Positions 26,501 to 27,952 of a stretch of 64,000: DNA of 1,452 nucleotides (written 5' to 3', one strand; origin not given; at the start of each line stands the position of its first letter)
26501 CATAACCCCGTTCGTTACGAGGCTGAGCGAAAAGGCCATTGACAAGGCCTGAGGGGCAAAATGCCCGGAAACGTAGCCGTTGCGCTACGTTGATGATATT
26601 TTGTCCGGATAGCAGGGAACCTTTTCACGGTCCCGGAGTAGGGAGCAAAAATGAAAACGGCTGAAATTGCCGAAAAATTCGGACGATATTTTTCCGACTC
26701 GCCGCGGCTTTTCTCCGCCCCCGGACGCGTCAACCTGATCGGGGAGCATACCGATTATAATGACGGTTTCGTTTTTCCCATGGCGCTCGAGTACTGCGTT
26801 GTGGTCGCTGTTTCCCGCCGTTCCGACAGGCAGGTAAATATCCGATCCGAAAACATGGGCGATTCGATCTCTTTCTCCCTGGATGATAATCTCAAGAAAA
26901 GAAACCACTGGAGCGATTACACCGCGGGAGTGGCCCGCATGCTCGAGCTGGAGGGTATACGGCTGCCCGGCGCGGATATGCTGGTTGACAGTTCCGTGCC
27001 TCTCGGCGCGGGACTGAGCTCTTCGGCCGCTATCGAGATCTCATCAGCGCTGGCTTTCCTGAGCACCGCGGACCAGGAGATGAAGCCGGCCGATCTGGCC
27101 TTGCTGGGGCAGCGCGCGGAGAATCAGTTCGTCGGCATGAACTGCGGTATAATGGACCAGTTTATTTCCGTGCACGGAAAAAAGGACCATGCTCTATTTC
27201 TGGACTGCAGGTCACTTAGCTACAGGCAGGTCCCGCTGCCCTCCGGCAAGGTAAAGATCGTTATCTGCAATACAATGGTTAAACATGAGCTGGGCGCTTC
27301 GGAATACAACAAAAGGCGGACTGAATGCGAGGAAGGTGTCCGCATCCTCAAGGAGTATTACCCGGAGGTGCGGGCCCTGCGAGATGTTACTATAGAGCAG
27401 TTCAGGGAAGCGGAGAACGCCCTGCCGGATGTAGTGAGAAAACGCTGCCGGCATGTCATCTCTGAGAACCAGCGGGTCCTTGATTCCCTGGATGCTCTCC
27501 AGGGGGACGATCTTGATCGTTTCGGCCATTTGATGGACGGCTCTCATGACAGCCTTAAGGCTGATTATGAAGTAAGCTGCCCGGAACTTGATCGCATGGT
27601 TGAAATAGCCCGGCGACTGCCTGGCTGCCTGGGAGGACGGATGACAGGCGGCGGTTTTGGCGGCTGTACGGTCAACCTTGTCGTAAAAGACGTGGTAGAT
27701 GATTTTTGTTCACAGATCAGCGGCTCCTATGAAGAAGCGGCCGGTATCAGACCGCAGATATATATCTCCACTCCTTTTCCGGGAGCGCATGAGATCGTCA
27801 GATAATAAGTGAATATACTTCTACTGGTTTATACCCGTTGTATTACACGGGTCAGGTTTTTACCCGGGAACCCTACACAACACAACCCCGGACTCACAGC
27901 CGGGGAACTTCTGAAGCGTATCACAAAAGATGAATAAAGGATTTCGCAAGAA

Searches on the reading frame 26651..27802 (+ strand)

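Call 70: search_protein_families(library=pfam, max_evalue=0.00001, proteins=[window:26651-27802:+])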
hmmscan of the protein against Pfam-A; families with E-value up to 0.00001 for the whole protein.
window:26651-27802:+ (384 aa): 3 families
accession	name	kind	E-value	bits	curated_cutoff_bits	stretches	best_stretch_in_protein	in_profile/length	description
PF10509.15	GalKase_gal_bdg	-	3.3e-22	78.2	23.1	1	8-56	1-49/49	Galactokinase galactose-binding signature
PF00288.32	GHMP_kinases_N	-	6.9e-18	65.1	22.3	1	93-177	5-87/87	GHMP kinases N terminal domain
PF08544.19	GHMP_kinases_C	-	2.7e-11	44.1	21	1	280-343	2-65/85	GHMP kinases C terminal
